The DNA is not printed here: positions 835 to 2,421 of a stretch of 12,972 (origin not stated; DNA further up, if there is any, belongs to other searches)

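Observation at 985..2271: DprE1-like oxidase with no DprE2 reductase partner in the operon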

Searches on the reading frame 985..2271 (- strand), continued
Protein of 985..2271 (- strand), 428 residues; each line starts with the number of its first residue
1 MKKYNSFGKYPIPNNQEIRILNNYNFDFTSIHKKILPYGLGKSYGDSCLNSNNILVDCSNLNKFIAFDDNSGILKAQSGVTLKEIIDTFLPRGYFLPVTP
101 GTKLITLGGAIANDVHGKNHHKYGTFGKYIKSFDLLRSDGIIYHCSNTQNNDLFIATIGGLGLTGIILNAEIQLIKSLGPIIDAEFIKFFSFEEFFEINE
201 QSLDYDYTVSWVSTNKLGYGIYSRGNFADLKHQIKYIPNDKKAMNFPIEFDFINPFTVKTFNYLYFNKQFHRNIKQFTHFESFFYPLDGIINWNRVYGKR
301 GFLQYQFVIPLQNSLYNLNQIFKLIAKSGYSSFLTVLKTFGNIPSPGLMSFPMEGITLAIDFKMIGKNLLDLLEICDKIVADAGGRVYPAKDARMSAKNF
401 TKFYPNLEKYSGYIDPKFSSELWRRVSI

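Call 12: list_cluster_members(proteins=[P0001, P0006, P0013])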
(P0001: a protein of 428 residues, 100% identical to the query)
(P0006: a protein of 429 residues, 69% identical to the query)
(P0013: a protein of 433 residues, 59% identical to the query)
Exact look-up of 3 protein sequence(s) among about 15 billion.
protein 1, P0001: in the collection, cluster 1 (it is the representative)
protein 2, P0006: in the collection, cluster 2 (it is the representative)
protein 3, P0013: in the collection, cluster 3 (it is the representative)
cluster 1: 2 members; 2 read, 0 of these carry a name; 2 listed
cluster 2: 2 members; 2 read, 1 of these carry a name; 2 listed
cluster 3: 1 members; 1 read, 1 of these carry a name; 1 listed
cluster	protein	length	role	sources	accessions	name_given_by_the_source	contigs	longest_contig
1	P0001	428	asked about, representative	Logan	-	-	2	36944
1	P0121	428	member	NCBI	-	-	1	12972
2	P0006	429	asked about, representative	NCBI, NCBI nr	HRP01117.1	MAG TPA: FAD-binding oxidoreductase [Candidatus Kapabacteria bacterium] | FAD-binding oxidoreductase [Candidatus Kapabacteria bacterium]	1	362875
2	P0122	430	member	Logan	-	-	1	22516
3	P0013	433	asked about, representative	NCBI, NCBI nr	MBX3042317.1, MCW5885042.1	MAG: FAD-binding oxidoreductase [Candidatus Kapabacteria bacterium] | FAD-binding oxidoreductase [Ignavibacteriota bacterium]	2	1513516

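Call 13: find_encoding_contigs(protein=P0001, flank=10000, max_places=6)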
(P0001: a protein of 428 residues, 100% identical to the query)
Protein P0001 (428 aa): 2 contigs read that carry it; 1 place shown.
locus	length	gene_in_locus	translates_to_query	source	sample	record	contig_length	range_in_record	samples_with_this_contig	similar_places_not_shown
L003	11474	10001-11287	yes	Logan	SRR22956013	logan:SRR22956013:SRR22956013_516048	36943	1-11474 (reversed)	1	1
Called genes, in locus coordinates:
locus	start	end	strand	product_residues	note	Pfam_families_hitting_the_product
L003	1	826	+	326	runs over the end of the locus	PF01408:GFO_IDH_MocA, PF22725:GFO_IDH_MocA_C3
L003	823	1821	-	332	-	PF11013:DUF2851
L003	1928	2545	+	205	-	-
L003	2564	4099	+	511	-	PF01145:Band_7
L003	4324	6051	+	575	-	PF03065:Glyco_hydro_57, PF09210:BE_C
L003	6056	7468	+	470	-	PF01943:Polysacc_synt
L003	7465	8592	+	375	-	PF13450:NAD_binding_8, PF03275:GLF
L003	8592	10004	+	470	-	PF01040:UbiA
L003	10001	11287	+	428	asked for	PF01565:FAD_binding_4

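Call 14: find_encoding_contigs(protein=P0006, flank=10000, max_places=4)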
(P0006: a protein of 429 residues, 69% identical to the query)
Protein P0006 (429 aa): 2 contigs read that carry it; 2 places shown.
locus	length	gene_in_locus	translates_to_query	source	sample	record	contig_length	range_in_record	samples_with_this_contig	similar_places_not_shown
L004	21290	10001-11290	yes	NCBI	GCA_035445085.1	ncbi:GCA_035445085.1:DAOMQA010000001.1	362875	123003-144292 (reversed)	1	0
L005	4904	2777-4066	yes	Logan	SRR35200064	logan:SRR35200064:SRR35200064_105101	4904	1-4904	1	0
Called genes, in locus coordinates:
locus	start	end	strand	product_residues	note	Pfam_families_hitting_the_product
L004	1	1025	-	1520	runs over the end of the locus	PF22067:Cep192_D3 (faint), PF22073:Cep192_D4 (faint), PF07610:DUF1573 (faint), PF15780:ASH (faint), PF22544:HYDIN_VesB_CFA65-like_Ig (weak), PF18962:Por_Secre_tail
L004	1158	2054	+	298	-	PF02899:Phage_int_SAM_1, PF13495:Phage_int_SAM_4, PF00589:Phage_integrase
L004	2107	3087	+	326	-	PF01408:GFO_IDH_MocA, PF02894:GFO_IDH_MocA_C (faint), PF22725:GFO_IDH_MocA_C3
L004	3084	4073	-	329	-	PF11013:DUF2851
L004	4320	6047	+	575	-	PF03065:Glyco_hydro_57, PF09210:BE_C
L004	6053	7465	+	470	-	PF01943:Polysacc_synt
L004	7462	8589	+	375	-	PF13450:NAD_binding_8, PF03275:GLF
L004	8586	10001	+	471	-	PF01040:UbiA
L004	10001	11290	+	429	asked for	PF01565:FAD_binding_4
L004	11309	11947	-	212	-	-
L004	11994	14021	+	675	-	PF07676:PD40, PF00691:OmpA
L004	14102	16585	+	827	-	PF00343:Phosphorylase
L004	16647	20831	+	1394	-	PF06739:SBBP (faint), PF18962:Por_Secre_tail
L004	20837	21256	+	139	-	PF08818:DUF1801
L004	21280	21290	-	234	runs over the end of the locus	PF09568:RE_MjaI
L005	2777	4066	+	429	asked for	PF01565:FAD_binding_4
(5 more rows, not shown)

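Call 17: find_related_loci(query=A1, collection=genome_contigs, flank=10000)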
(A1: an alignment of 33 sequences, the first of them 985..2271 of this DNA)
Query A1 (428 aa) in genome_contigs; peptide patterns used: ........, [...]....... (x = any residue, [..] = any of these).
600 stretches matched a pattern (row limit reached: there are more); 594 encode a relative of the query (tblastn E <= 1e-3); the best 80 are kept; 80 distinct loci.
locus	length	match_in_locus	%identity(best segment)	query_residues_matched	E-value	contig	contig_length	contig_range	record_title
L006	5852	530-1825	54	2-427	1e-148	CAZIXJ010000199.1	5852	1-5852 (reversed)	MAG TPA_asm: uncultured Hyphomicrobiales bacterium isolate SRP332253_co1_21 genome assembly, contig: NODE_21825_length_5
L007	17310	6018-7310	54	2-426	2e-142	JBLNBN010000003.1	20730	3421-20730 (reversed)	MAG: Chloroflexota bacterium isolate MAG150 PRJNA951521_bin11_renamed_2, whole genome shotgun sequence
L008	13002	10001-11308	51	1-427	9e-140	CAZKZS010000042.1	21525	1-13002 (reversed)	MAG TPA_asm: uncultured Anaerolineae bacterium isolate binchicken_co130_103 genome assembly, contig: NODE_2363_length_21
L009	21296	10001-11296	51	1-427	8e-139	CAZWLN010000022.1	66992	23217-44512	MAG TPA_asm: uncultured Hyphomicrobiales bacterium isolate binchicken_co20_189 genome assembly, contig: NODE_1059_length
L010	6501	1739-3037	53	1-426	8e-139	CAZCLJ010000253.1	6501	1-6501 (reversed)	MAG TPA_asm: uncultured Hyphomicrobiales bacterium isolate SRP192927_co3_222 genome assembly, contig: NODE_33900_length_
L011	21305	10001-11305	51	1-427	3e-138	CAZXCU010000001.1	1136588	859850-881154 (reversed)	MAG TPA_asm: uncultured Anaerolineae bacterium isolate SRP287051_co1_160 genome assembly, contig: NODE_3_length_1136588_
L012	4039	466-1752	49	1-423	2e-141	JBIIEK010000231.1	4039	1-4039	MAG: Bdellovibrionota bacterium isolate ME2000-09-26pf_3300044610_group1_bin166 Rohwer_bin1165_scaffold_28737_c1, whole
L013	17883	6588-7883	51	1-427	9e-137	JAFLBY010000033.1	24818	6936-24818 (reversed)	MAG: Candidatus Kapaibacterium sp. isolate UWPOB_KAPA1 gnl_X_FIELABBJ_33, whole genome shotgun sequence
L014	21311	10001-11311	48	1-427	2e-136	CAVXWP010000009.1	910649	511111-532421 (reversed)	MAG: Blastocatellia bacterium isolate MFD04944.bin.1.11 genome assembly, contig: contig_38415, whole genome shotgun sequ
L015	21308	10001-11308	47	3-426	2e-136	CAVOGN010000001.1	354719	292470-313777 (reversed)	MAG: uncultured Gammaproteobacteria bacterium isolate MFD09779.bin.2.82 genome assembly, contig: contig_1167, whole geno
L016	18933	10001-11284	48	4-426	1e-135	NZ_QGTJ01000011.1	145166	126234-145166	Plasticicumulans acidivorans strain DSM 23606 Ga0215699_111, whole genome shotgun sequence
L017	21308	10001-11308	49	2-427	6e-136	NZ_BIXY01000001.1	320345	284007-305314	Dictyobacter arantiisoli strain Uno17 sequence001, whole genome shotgun sequence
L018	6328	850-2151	48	2-426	3e-135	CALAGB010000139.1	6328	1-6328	MAG TPA_asm: uncultured Thermomicrobiales bacterium isolate SRR3997478_bin.72_CONCOCT_v1.1_MAG genome assembly, contig:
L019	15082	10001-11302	47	2-427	1e-134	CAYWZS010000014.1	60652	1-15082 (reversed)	MAG TPA_asm: uncultured Anaerolineaceae bacterium isolate binchicken_co8_336 genome assembly, contig: NODE_364_length_60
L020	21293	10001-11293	47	1-426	2e-134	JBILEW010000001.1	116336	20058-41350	MAG: Bdellovibrionota bacterium isolate ME2016-07-29_3300044622_group7_bin183 Rohwer_bin1189_scaffold_20_c2, whole genom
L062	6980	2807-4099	45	5-426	9e-127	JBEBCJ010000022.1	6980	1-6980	MAG: Bacteroidota bacterium isolate blackwarrior_2019_sw_WHONDRS-S19S_0021_B_bin.5 scaffold_1430096, whole genome shotgu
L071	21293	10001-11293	47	3-426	5e-126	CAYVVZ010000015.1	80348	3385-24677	MAG TPA_asm: uncultured Anaerolineaceae bacterium isolate SRP141376_co5_126 genome assembly, contig: NODE_613_length_803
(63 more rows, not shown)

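Call 23: find_related_loci(query=window:985-2271:-, collection=metagenome_contigs, flank=10000)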
Query window:985-2271:- (428 aa) in metagenome_contigs; peptide patterns used: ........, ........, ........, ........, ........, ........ (x = any residue, [..] = any of these).
138 stretches matched a pattern; 13 encode a relative of the query (tblastn E <= 1e-3); 13 distinct loci.
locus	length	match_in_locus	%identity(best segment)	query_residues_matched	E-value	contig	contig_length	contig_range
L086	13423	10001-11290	53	1-427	6e-137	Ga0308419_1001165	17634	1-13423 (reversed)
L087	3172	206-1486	44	1-427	3e-118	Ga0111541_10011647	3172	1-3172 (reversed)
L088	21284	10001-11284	42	1-426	5e-113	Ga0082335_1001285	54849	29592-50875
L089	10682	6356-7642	45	3-428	3e-101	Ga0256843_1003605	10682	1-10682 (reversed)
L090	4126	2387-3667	40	1-426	2e-101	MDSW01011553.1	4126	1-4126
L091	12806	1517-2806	53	1-427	5e-137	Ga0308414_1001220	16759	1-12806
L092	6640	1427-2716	43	1-428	4e-99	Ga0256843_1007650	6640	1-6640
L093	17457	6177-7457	42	1-426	2e-96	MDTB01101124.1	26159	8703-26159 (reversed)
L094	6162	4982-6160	42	6-398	5e-91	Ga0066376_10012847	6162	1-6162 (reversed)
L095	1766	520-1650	42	42-418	1e-88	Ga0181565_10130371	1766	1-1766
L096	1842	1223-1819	42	42-235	9e-45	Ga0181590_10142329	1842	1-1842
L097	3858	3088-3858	37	34-285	6e-41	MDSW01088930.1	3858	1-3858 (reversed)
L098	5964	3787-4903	33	34-403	7e-61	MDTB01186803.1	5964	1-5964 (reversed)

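Call 24: find_encoding_contigs(protein=P0002, flank=10000, max_places=3)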
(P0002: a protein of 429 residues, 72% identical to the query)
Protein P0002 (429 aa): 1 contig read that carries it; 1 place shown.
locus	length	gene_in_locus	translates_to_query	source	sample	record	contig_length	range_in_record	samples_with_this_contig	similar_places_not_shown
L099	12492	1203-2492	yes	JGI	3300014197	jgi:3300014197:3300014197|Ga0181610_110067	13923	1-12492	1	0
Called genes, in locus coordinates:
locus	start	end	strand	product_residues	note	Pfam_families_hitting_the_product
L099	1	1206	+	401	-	?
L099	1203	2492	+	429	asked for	PF01565:FAD_binding_4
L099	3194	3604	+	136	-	-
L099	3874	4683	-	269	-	PF12849:PBP_like_2, PF12727:PBP_like (weak)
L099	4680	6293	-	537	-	PF04389:Peptidase_M28, PF05343:Peptidase_M42 (faint)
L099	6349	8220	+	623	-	PF08439:Peptidase_M3_N, PF01432:Peptidase_M3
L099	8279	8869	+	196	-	PF04542:Sigma70_r2, PF08281:Sigma70_r4_2, PF04545:Sigma70_r4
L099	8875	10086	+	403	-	-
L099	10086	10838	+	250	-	PF22073:Cep192_D4 (faint), PF15780:ASH (faint), PF22544:HYDIN_VesB_CFA65-like_Ig (faint), PF07610:DUF1573 (faint)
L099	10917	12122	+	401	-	PF00155:Aminotran_1_2, PF00266:Aminotran_5 (weak), PF01041:DegT_DnrJ_EryC1 (faint)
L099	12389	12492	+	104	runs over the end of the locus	PF22600:MTPAP-like_central (weak), PF01909:NTP_transf_2, PF18765:Polbeta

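Call 25: find_encoding_contigs(protein=P0003, flank=10000, max_places=3)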
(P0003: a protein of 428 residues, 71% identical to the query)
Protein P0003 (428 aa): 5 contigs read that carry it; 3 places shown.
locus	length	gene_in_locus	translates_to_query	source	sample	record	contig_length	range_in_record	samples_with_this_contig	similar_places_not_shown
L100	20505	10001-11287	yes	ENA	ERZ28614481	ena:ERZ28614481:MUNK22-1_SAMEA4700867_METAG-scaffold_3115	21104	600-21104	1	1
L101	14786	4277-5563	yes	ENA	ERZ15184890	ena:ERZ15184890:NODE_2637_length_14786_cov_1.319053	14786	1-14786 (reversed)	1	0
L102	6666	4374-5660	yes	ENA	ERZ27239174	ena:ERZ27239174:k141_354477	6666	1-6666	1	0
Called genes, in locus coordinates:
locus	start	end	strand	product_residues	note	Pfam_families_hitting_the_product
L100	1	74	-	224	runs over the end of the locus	?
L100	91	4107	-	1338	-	PF22544:HYDIN_VesB_CFA65-like_Ig (faint), PF17517:IgGFc_binding, PF18962:Por_Secre_tail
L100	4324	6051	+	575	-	PF03065:Glyco_hydro_57, PF09210:BE_C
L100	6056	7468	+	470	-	PF01943:Polysacc_synt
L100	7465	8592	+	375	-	PF13450:NAD_binding_8, PF03275:GLF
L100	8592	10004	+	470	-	PF12710:HAD (weak), PF01040:UbiA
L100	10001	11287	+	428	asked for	PF01565:FAD_binding_4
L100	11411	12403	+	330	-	-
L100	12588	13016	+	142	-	-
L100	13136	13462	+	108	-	-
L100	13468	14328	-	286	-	PF00892:EamA, PF03151:TPT, PF00892:EamA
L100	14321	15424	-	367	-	PF00534:Glycos_transf_1, PF13692:Glyco_trans_1_4, PF13524:Glyco_trans_1_2 (faint)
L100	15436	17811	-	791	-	PF14870:PSII_BNR, PF15902:Sortilin-Vps10 (faint), PF19081:Ig_7 (faint), PF24312:Ig-like_POM152 (faint)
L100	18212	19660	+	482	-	PF11638:DnaA_N, PF00308:Bac_DnaA, PF01695:IstB_IS21, PF00004:AAA (weak), PF00910:RNA_helicase (faint), PF08299:Bac_DnaA_C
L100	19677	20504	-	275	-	?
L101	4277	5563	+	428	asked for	PF01565:FAD_binding_4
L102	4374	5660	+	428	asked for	PF01565:FAD_binding_4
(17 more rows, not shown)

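Call 26: find_encoding_contigs(protein=P0013, flank=10000, max_places=3)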
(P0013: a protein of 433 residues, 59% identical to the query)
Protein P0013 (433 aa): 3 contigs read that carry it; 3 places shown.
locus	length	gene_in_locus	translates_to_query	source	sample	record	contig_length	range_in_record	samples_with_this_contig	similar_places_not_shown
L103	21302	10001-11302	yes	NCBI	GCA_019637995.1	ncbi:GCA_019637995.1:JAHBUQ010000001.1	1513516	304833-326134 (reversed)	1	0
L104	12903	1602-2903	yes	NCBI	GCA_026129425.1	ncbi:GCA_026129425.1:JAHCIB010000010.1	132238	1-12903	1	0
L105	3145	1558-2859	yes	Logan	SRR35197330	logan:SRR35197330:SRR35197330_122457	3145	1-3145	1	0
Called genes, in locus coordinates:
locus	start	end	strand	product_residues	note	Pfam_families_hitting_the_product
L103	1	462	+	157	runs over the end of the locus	PF00210:Ferritin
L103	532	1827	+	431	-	PF05496:RuvB_N, PF00004:AAA, PF01078:Mg_chelatase (faint), PF13173:AAA_14 (weak), PF16193:AAA_assoc_2, PF12002:MgsA_C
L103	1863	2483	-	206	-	PF08241:Methyltransf_11 (faint), PF13489:Methyltransf_23, PF08242:Methyltransf_12 (faint), PF13649:Methyltransf_25 (faint), PF13847:Methyltransf_31 (faint)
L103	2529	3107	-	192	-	PF25084:LbH_EIF2B, PF14602:Hexapep_2 (faint), PF00132:Hexapep (weak), PF25087:GMPPB_C (weak), PF00132:Hexapep (weak)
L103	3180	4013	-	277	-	PF03477:ATP-cone (weak), PF04471:Mrr_cat (weak), PF22357:AF1548-like_C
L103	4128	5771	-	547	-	PF03577:Peptidase_C69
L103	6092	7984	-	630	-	PF15902:Sortilin-Vps10 (faint), PF13620:CarboxypepD_reg (faint), PF16371:MetallophosN (faint), PF22904:NOMO1-like_2nd (faint), PF17210:SdrD_B (faint), PF18962:Por_Secre_tail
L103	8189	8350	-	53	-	PF18962:Por_Secre_tail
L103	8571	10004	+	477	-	PF12710:HAD (weak), PF01040:UbiA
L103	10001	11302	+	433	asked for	PF01565:FAD_binding_4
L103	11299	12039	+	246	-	PF00106:adh_short, PF08659:KR, PF13561:adh_short_C2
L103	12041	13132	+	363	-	PF00389:2-Hacid_dh, PF02826:2-Hacid_dh_C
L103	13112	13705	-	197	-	-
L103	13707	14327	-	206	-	PF03548:LolA (weak)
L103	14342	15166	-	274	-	PF11306:DUF3108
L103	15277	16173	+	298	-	PF01244:Peptidase_M19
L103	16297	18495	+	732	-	PF25060:ARM_TT21_2nd (faint), PF12895:ANAPC3 (faint), PF13371:TPR_9 (faint), PF13414:TPR_11 (faint), PF13424:TPR_12 (faint), PF13428:TPR_14 (faint), PF00515:TPR_1 (weak), PF00515:TPR_1 (weak), +10 more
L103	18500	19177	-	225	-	PF02568:ThiI (faint), PF06508:QueC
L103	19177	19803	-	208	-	-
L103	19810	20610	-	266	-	PF00970:FAD_binding_6 (faint), PF00175:NAD_binding_1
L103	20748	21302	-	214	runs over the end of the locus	PF04326:SLFN_AlbA_2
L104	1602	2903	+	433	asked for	PF01565:FAD_binding_4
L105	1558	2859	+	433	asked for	PF01565:FAD_binding_4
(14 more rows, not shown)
